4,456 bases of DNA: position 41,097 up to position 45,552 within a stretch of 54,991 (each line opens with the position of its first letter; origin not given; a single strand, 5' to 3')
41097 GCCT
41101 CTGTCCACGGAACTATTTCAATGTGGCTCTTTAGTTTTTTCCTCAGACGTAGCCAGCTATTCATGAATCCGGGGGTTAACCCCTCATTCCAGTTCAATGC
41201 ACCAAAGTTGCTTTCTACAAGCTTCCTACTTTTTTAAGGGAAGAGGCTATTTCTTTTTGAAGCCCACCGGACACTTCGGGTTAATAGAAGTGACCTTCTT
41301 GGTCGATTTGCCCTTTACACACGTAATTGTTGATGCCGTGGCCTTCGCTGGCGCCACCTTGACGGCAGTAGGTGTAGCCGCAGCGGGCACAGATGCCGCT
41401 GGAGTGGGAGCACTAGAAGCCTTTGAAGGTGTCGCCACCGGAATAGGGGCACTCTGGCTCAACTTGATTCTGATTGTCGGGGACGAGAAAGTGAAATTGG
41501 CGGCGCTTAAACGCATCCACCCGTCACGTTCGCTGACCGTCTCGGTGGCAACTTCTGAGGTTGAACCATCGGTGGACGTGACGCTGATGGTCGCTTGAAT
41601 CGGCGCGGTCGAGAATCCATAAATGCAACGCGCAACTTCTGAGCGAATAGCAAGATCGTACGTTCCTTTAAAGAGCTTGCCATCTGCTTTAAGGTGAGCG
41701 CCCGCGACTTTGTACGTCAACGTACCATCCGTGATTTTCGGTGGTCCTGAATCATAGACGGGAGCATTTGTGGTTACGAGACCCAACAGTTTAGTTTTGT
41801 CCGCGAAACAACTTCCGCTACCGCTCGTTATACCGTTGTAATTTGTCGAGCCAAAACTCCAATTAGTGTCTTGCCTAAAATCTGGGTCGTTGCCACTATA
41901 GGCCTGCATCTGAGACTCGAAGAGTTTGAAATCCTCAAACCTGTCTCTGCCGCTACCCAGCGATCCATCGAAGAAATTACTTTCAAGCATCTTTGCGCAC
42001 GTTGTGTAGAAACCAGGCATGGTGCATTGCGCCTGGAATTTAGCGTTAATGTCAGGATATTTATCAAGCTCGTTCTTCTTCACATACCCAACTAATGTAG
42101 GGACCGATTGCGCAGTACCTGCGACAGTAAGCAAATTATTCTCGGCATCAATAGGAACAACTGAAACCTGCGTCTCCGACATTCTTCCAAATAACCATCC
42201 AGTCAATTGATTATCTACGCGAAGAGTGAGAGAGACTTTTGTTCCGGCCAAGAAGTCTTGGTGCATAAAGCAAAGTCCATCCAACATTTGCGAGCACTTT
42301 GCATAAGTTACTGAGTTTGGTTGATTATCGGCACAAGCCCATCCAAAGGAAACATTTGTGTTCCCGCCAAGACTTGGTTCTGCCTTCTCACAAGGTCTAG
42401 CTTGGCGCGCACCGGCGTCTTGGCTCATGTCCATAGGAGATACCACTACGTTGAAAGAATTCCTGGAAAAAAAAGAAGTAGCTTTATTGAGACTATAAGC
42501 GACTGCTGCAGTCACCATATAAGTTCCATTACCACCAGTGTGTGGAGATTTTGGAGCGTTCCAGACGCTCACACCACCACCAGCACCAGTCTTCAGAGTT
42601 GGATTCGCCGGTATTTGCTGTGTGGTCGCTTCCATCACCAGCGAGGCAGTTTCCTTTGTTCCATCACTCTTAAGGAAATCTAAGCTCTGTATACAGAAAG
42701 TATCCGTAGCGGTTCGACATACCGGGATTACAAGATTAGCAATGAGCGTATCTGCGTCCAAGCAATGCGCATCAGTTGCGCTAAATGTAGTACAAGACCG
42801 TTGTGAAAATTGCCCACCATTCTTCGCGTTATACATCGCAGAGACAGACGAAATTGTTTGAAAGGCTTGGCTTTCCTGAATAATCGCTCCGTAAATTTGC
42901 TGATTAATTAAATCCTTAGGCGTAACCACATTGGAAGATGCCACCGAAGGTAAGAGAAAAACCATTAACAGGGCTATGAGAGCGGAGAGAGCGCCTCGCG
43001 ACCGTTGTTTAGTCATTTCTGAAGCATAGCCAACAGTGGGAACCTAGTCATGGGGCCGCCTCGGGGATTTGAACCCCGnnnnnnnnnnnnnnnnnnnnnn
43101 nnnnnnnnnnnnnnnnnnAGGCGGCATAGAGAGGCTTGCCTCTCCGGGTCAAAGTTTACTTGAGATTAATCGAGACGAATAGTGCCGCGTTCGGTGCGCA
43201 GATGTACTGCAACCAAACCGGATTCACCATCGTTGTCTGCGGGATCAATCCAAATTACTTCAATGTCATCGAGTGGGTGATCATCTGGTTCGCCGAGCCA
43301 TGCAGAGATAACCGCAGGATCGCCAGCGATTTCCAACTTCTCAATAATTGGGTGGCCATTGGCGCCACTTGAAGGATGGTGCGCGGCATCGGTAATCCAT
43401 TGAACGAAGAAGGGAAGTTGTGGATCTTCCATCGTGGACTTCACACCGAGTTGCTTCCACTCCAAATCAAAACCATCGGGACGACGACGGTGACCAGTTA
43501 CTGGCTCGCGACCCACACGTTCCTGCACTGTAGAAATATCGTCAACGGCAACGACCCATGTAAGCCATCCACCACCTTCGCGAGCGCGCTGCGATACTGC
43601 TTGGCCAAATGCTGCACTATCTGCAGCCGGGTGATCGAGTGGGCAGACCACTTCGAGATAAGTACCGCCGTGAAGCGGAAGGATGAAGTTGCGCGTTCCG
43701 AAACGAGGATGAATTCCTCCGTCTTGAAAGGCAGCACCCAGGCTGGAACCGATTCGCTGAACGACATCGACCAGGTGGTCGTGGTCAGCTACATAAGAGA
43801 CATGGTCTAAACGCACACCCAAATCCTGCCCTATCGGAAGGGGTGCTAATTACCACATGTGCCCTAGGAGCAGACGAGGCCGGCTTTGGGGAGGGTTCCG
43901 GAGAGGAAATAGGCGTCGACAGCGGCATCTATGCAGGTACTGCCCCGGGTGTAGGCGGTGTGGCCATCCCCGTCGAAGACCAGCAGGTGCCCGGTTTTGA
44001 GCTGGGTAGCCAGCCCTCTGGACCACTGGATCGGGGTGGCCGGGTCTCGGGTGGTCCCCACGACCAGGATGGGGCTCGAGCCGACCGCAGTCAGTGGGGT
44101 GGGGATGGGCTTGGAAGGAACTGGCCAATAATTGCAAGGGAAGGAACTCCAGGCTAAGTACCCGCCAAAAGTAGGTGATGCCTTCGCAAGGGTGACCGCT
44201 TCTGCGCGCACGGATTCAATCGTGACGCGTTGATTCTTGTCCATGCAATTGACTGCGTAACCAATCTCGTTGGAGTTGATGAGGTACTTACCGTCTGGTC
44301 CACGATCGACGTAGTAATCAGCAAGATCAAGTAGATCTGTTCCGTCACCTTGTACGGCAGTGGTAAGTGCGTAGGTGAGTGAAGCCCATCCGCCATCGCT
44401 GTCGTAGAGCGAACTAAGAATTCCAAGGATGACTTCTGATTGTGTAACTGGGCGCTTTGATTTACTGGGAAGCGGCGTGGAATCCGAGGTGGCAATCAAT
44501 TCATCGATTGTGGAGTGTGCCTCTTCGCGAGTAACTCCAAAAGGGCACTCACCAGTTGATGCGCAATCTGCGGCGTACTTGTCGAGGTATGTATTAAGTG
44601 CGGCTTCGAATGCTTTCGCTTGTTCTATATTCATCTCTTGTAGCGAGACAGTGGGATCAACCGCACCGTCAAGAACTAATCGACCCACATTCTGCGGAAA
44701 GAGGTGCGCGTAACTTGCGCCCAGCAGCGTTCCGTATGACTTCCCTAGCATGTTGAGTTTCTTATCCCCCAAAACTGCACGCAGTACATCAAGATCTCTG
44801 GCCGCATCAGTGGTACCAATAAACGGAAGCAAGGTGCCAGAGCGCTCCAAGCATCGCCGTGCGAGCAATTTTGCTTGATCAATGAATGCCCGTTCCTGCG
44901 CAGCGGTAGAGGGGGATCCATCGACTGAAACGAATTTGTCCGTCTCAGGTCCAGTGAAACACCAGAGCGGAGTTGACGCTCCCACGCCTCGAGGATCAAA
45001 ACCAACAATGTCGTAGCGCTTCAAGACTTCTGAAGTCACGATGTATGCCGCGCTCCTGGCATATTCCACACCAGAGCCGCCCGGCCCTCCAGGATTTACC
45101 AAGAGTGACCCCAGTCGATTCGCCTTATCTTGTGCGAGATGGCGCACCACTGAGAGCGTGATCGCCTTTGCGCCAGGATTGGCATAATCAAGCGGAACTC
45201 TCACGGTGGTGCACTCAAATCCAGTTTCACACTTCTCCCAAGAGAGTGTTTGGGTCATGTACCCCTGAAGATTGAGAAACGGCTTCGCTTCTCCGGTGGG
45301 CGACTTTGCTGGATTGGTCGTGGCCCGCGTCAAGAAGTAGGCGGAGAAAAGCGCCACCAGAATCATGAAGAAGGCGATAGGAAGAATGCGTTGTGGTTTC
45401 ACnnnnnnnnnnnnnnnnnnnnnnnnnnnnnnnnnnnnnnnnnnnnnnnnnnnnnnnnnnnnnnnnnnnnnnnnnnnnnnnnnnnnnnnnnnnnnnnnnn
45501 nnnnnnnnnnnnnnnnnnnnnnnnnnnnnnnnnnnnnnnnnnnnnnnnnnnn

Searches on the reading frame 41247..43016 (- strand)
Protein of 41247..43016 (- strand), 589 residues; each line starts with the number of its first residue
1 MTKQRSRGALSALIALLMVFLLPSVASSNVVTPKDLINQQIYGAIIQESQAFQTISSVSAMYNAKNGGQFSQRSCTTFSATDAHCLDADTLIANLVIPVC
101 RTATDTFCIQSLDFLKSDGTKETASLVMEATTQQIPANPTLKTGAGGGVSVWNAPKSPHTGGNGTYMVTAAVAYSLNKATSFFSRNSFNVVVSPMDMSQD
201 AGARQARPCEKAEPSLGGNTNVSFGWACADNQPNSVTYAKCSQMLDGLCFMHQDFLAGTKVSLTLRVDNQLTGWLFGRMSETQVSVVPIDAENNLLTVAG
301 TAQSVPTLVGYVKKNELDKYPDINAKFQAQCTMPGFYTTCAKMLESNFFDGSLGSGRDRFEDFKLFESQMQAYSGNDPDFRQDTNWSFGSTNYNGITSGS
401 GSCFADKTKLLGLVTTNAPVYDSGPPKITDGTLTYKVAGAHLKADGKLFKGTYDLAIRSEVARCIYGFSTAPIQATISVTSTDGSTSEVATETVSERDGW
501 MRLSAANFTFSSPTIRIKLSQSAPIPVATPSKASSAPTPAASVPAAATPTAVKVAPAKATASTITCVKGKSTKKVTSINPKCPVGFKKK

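Call 5: search_protein_families(library=pfam, proteins=[window:41247-43016:-], max_evalue=0.01)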
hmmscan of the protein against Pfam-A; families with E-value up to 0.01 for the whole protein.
window:41247-43016:- (589 aa): 1 family
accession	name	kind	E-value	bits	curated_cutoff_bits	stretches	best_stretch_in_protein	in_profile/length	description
PF14299.13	PP2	-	0.00028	21.3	25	1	450-520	58-128/148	Phloem protein 2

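Call 6: search_protein_families(library=ncbifam, proteins=[window:41247-43016:-], max_evalue=0.01)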
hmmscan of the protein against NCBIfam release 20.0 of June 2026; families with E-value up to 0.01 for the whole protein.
window:41247-43016:- (589 aa): 0 families

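Call 7: search_protein_families(library=padloc, proteins=[window:41247-43016:-], max_evalue=0.01)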
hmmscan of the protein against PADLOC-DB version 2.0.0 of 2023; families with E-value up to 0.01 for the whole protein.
window:41247-43016:- (589 aa): 0 families

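Call 77: search_solved_structures(query=window:41247-43016:-, max_evalue=1)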
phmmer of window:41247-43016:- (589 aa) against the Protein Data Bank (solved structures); distinct sequences matched with E-value up to 1: 0.

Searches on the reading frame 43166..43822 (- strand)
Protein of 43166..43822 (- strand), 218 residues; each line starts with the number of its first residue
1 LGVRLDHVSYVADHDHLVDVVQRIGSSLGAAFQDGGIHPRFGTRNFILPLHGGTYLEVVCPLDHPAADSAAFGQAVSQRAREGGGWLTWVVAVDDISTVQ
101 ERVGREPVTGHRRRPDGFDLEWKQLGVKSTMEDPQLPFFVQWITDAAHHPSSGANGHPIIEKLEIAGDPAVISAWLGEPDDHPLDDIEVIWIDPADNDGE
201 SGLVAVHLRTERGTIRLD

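Call 5: search_protein_families(library=pfam, proteins=[window:43166-43822:-], max_evalue=0.01)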
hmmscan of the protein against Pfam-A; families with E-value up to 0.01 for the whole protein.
window:43166-43822:- (218 aa): 2 families
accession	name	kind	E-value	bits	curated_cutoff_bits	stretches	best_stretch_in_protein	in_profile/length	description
PF13468.12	Glyoxalase_3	-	6.2e-32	111.5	25.1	1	5-170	1-166/176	Glyoxalase-like domain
PF12399.14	BCA_ABC_TP_C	-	0.0026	17.8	25.5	1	164-180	10-26/27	Branched-chain amino acid ATP-binding cassette transporter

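Call 6: search_protein_families(library=ncbifam, proteins=[window:43166-43822:-], max_evalue=0.01)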
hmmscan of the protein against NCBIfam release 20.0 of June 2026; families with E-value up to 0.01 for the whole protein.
window:43166-43822:- (218 aa): 0 families

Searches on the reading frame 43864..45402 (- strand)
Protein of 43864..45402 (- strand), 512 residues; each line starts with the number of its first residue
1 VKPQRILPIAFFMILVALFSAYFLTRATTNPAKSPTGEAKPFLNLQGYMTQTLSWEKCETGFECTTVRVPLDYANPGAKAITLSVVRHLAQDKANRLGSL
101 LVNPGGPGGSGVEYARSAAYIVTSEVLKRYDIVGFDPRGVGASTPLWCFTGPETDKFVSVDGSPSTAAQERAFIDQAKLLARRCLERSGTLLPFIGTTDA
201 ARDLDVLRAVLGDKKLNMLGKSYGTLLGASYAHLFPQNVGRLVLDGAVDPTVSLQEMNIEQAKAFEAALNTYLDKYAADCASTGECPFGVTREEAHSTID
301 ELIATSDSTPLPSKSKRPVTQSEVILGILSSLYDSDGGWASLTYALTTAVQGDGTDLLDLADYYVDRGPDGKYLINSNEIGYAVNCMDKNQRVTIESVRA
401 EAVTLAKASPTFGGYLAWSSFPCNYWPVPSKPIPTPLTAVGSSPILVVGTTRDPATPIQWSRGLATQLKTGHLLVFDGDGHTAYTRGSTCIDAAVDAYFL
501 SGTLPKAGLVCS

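Call 5: search_protein_families(library=pfam, proteins=[window:43864-45402:-], max_evalue=0.01)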
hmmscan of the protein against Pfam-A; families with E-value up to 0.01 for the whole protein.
window:43864-45402:- (512 aa): 2 families
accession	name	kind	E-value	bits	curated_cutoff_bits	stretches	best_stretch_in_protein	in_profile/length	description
PF08386.16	Abhydrolase_4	-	1.1e-28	99.8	21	1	410-511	2-103/103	TAP-like protein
PF00561.26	Abhydrolase_1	-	8.9e-23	81.6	25.8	1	100-287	3-138/245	alpha/beta hydrolase fold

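Call 6: search_protein_families(library=ncbifam, proteins=[window:43864-45402:-], max_evalue=0.01)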
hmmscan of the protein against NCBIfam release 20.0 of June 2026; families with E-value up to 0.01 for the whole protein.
window:43864-45402:- (512 aa): 5 families
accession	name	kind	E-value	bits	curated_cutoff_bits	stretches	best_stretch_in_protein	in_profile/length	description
TIGR01249.1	pro_imino_pep_1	equivalog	2.5e-07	30.1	259.75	1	197-247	78-128/307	prolyl aminopeptidase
NF006449.0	PRK08775.1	equivalog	9.9e-07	28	296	1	174-244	98-169/344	homoserine O-succinyltransferase MetX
TIGR01250.1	pro_imino_pep_2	subfamily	0.00011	21.9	167.65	1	203-276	85-158/288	proline iminopeptidase-family hydrolase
NF051488.1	bifunc_PcaDC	exception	0.00089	18.5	390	0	443-494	194-245/375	bifunctional 3-oxoadipate enol-lactonase/4-carboxymuconolactone decarboxylase PcaDC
NF045948.1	ProImpepThrmp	equivalog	0.0082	15.6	500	0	206-257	87-139/291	proline iminopeptidase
